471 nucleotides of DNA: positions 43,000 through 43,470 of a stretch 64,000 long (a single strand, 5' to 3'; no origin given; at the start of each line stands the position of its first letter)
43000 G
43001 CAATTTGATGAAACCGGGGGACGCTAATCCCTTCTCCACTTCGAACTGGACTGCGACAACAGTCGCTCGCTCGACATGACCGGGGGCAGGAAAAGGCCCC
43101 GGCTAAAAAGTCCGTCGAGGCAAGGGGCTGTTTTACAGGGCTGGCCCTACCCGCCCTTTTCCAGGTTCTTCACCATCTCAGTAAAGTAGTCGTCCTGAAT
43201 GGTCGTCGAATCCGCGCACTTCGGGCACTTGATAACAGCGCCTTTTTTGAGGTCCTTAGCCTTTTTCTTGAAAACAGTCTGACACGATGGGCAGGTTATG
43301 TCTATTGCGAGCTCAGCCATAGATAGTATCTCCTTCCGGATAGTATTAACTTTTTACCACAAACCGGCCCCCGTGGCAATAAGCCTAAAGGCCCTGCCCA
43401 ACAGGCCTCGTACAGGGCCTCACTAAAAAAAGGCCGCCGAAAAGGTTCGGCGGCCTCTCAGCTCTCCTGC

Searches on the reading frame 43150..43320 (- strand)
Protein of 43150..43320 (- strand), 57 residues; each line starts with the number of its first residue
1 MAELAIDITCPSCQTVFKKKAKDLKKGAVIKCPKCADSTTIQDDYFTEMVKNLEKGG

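Call 66: find_encoding_contigs(protein=window:43150-43320:-, flank=3000, max_places=4)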
Protein window:43150-43320:- (57 aa): 14 contigs read that carry it; 4 places shown.
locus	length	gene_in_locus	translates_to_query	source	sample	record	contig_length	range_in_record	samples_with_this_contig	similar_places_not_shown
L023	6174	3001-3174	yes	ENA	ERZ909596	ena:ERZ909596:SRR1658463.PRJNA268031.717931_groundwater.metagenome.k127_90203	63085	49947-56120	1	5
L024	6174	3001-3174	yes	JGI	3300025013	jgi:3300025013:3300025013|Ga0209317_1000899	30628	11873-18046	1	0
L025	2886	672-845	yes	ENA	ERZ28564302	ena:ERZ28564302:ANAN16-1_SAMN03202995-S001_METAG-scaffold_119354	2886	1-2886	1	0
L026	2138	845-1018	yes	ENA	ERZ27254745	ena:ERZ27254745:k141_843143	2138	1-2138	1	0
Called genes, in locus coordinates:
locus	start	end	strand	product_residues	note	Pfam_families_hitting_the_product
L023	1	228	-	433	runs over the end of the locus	PF13231:PMT_2 (weak), PF07719:TPR_2 (faint), PF00515:TPR_1 (weak), PF13181:TPR_8 (weak)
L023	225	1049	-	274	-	PF00768:Peptidase_S11, PF13354:Beta-lactamase2 (weak)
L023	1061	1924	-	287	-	PF14371:DUF4412 (weak)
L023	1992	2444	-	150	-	PF00582:Usp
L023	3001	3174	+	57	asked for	PF25206:DUF7836 (weak)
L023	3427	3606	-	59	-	-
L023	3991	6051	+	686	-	PF02743:dCache_1, PF00672:HAMP, PF00015:MCPsignal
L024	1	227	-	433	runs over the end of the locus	PF13231:PMT_2 (weak), PF07719:TPR_2 (faint), PF00515:TPR_1 (weak), PF13181:TPR_8 (weak)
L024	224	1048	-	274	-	PF00768:Peptidase_S11, PF13354:Beta-lactamase2 (weak)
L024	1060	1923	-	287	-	PF14371:DUF4412 (weak)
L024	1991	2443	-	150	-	PF00582:Usp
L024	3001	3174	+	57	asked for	PF25206:DUF7836 (weak)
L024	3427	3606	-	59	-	-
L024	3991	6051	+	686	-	PF02743:dCache_1, PF00672:HAMP, PF00015:MCPsignal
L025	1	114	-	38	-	?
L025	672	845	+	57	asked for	PF25206:DUF7836 (weak)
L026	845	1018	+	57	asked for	PF25206:DUF7836 (weak)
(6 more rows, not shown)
